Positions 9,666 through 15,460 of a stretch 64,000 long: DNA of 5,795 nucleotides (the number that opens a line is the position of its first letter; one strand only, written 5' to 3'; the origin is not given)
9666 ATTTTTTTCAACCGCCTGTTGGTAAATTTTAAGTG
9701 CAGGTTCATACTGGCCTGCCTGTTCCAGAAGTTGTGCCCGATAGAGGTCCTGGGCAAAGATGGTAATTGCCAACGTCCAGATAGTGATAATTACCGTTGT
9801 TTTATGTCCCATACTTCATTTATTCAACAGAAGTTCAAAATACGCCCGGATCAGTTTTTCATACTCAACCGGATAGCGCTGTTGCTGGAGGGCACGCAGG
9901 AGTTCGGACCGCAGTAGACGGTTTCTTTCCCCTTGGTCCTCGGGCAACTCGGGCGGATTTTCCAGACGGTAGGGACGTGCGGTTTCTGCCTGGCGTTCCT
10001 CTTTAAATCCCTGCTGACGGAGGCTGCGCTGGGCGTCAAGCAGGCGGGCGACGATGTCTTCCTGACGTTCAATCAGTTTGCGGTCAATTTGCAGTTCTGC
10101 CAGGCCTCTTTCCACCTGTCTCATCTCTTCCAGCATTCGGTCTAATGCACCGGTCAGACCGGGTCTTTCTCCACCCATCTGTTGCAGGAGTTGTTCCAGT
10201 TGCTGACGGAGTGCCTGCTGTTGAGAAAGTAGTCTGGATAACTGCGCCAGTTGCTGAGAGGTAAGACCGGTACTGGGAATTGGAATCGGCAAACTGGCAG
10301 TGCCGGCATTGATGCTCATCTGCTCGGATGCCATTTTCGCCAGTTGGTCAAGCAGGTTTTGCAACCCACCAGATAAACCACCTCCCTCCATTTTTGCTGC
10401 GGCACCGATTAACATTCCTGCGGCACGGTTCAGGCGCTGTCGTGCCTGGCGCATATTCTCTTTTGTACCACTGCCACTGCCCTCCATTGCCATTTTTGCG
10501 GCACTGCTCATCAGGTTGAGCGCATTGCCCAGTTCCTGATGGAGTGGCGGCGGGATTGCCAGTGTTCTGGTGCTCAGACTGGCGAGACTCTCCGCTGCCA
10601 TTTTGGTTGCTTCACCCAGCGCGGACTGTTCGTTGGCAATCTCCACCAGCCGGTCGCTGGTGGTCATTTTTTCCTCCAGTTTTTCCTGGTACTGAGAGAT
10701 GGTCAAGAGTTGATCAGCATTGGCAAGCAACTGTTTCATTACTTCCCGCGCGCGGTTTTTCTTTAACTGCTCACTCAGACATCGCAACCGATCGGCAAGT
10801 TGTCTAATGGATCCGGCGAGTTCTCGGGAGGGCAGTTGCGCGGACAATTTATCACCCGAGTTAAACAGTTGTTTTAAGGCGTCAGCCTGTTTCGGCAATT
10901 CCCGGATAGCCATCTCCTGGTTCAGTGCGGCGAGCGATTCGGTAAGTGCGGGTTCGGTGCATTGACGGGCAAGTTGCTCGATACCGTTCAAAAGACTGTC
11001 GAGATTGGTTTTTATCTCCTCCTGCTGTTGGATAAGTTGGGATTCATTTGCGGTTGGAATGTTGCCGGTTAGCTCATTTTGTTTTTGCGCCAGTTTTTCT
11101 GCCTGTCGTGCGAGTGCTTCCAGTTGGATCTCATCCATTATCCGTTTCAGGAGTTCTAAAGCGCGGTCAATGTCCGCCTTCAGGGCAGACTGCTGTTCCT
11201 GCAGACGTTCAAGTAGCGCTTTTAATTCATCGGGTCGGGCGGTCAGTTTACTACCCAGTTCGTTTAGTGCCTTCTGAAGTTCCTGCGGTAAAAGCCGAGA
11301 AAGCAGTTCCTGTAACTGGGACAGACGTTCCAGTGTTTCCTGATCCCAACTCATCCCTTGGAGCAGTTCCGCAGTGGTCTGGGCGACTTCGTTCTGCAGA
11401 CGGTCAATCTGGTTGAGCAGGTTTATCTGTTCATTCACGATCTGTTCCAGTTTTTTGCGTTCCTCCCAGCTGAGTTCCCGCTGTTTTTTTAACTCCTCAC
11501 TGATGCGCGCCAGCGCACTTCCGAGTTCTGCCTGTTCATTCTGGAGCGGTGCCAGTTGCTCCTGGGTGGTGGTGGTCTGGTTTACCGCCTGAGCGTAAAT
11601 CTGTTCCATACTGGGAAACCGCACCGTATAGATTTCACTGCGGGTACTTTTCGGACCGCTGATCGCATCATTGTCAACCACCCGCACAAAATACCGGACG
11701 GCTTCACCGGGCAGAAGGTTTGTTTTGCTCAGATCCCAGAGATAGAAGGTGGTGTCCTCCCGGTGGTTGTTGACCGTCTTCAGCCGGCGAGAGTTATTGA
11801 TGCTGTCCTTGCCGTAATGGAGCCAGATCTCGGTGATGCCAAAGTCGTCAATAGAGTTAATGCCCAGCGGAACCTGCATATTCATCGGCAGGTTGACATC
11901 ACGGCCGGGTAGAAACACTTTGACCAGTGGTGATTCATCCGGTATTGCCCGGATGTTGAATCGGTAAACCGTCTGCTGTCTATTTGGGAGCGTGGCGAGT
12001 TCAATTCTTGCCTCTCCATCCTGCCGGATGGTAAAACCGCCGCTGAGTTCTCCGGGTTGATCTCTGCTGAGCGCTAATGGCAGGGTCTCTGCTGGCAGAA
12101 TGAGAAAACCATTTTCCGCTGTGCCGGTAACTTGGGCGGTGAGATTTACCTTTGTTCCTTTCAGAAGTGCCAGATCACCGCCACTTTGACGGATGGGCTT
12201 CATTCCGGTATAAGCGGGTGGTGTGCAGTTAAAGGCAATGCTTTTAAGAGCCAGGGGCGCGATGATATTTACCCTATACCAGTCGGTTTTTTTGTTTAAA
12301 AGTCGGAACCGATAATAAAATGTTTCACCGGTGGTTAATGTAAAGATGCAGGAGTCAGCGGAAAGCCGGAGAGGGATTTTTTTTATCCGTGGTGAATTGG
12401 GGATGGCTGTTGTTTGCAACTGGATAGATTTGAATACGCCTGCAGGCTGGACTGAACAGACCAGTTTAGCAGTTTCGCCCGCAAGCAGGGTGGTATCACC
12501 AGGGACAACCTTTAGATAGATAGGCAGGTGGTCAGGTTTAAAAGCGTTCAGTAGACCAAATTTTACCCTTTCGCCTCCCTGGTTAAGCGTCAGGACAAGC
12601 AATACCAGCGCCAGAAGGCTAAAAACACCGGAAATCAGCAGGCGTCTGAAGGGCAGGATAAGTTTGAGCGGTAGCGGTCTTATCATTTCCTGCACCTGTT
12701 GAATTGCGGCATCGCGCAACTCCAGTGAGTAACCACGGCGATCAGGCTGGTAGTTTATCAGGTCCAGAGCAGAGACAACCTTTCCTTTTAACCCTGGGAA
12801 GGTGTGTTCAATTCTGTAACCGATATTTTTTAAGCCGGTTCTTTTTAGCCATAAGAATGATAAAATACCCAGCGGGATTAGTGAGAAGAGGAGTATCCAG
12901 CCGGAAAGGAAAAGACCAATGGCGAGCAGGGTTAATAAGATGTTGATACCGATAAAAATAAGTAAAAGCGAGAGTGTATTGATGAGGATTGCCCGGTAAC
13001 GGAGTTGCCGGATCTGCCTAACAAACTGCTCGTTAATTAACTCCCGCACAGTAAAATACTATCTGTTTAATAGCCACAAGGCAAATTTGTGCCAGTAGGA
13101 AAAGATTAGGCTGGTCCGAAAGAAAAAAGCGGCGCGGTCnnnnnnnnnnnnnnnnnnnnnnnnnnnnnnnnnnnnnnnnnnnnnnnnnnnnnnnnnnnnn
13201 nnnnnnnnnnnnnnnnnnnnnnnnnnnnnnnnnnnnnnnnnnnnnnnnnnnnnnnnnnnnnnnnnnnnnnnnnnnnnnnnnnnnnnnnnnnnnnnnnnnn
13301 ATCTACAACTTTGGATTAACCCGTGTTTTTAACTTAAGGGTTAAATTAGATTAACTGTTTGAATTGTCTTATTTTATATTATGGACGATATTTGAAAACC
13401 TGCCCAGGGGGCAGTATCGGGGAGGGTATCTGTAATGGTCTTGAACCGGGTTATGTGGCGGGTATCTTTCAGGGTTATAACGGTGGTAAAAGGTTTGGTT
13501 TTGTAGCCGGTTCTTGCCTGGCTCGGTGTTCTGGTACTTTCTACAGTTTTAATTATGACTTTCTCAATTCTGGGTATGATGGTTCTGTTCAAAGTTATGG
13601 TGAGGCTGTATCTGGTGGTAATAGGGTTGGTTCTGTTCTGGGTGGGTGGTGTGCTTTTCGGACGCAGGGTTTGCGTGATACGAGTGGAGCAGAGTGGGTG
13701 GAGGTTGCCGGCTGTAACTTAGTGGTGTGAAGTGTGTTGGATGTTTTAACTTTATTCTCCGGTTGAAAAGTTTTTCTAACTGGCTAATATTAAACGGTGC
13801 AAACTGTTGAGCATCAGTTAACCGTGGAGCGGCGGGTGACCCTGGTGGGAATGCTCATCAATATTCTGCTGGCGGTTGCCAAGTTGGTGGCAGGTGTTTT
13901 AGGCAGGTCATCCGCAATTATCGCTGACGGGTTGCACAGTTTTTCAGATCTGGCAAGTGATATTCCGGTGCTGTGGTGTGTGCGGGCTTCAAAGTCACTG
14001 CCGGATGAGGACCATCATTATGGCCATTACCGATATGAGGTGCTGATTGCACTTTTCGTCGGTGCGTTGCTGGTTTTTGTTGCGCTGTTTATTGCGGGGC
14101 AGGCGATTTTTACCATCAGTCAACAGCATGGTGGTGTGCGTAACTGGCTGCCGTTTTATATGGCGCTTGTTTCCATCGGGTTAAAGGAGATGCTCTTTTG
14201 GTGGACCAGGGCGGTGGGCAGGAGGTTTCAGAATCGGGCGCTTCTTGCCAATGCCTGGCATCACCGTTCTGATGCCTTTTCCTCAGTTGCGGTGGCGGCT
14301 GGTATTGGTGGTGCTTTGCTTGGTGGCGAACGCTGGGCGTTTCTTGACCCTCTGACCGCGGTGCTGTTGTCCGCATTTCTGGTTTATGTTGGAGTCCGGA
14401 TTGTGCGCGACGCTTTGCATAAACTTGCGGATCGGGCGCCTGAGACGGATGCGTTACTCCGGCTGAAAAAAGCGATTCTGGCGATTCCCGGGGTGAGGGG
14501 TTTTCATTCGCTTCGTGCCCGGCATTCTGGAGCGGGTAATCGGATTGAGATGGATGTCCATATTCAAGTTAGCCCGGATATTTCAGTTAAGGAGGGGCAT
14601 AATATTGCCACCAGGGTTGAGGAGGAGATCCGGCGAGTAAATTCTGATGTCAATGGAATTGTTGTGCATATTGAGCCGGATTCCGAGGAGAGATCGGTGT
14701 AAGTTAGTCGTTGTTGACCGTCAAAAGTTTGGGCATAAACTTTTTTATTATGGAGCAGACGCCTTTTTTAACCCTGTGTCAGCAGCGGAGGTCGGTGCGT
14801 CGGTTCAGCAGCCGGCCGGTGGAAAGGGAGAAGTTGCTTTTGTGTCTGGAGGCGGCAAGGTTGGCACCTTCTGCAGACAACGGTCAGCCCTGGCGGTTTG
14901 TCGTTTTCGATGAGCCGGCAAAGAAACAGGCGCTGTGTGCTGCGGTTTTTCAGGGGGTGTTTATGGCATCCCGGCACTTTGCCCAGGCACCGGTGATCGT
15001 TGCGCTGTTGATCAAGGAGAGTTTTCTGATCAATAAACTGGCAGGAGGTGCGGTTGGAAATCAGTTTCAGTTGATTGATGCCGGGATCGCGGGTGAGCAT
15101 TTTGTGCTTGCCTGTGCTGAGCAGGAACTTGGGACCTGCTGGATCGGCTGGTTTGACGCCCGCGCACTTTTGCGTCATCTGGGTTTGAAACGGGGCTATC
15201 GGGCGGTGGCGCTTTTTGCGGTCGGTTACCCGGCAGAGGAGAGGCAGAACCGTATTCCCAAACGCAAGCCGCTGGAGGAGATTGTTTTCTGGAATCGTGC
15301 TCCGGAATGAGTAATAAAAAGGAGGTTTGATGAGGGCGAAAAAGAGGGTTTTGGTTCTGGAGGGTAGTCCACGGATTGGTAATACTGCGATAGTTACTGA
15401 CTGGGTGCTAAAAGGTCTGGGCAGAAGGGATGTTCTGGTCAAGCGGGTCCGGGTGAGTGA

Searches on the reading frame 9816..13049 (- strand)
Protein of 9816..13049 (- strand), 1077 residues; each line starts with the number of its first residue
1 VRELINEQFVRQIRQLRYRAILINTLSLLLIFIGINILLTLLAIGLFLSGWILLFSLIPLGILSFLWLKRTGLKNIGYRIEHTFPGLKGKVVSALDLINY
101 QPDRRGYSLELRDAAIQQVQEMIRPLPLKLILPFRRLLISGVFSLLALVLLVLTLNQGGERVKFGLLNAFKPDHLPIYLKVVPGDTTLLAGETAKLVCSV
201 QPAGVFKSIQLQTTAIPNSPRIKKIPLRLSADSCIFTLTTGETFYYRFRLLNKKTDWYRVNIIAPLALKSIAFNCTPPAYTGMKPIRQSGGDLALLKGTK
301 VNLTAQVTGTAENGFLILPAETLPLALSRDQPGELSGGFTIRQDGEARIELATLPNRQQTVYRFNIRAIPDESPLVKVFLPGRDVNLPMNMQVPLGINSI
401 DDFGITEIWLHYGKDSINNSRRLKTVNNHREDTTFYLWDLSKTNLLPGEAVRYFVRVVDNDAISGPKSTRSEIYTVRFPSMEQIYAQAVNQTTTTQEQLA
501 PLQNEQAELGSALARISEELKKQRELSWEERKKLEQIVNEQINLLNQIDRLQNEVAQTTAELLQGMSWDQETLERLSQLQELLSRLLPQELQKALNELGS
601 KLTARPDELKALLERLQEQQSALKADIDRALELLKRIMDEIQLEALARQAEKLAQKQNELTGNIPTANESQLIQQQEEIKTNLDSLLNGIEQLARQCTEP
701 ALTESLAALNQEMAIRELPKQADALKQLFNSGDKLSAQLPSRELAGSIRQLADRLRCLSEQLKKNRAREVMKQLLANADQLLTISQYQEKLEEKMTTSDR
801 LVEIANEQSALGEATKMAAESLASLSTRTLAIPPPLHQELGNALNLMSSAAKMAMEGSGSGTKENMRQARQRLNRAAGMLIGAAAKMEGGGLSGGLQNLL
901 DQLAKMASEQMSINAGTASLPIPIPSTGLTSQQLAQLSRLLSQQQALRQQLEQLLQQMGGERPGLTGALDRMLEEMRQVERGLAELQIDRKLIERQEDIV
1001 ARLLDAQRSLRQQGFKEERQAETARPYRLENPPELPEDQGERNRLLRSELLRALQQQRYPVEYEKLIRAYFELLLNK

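Call 14: search_protein_families(library=pfam, proteins=[window:9816-13049:-], max_evalue=0.01)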
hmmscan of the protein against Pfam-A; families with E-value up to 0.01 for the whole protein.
window:9816-13049:- (1077 aa): 1 family
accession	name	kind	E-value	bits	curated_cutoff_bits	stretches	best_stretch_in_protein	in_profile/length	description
PF13779.11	DUF4175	-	9.8e-06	24.3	27.3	1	275-1057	190-775/825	Domain of unknown function (DUF4175)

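Call 57: search_protein_families(library=ncbifam, proteins=[window:9816-13049:-], max_evalue=0.001)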
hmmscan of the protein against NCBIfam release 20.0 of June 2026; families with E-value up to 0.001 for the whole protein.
window:9816-13049:- (1077 aa): 0 families

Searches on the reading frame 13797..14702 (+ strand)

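Call 56: search_protein_families(library=ncbifam, proteins=[window:13797-14702:+], max_evalue=1e-10)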
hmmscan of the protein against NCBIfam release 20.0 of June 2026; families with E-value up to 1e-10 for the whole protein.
window:13797-14702:+ (301 aa): 9 families
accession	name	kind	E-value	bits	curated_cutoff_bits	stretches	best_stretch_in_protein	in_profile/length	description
TIGR01297.1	CDF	superfamily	2.6e-69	233.7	82.35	1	12-296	2-284/285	cation diffusion facilitator family transporter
NF033615.1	CDF_MamM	equivalog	2.8e-54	184.3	350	1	9-294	6-288/290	magnetosome biogenesis CDF transporter MamM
NF033616.1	CDF_MamB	equivalog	2.2e-52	178.3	350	1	12-294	6-283/284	magnetosome biogenesis CDF transporter MamB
NF052602.1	Zn_efflux_Cdf31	equivalog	1.1e-34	120.3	460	1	12-297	7-292/299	CDF family zinc efflux transporter Cdf31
NF050169.1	CatEfflxFieF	equivalog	1.6e-34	119.4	420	1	18-294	11-281/282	cation efflux pump FieF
NF052621.1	MngEfTpMntE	equivalog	1e-33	117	500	1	13-297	4-284/293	manganese efflux transporter MntE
NF040994.1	MamV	equivalog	3.7e-31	108.4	500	1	15-297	14-290/319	CDF transporter MamV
NF007064.0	PRK09509.1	equivalog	7.6e-30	103.9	447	1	17-296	15-288/300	CDF family cation-efflux transporter FieF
NF002923.0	PRK03557.1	equivalog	5.1e-20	71.9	408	1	13-261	19-262/313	CDF family zinc transporter ZitB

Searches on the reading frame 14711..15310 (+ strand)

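Call 56: search_protein_families(library=ncbifam, proteins=[window:14711-15310:+], max_evalue=1e-10)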
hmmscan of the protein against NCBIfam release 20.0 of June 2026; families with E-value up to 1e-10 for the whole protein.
window:14711-15310:+ (199 aa): 5 families
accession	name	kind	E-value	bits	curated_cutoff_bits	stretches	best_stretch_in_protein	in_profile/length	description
TIGR02476.1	BluB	equivalog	6.5e-20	71.4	150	1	15-180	5-186/205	5,6-dimethylbenzimidazole synthase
NF009810.0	PRK13294.1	equivalog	9.2e-17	61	304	1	24-185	259-441/449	coenzyme F420-0:L-glutamate ligase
TIGR03553.1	F420_FbiB_CTERM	equivalog_domain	1.4e-15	57.6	249.55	0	24-79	4-59/194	F420 biosynthesis protein FbiB, C-terminal domain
NF003768.0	PRK05365.1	equivalog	1.6e-12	47.4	152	0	21-105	16-97/200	malonic semialdehyde reductase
NF008275.0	PRK11053.1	equivalog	1.2e-11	44.6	227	0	22-102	6-87/217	oxygen-insensitive NAD(P)H nitroreductase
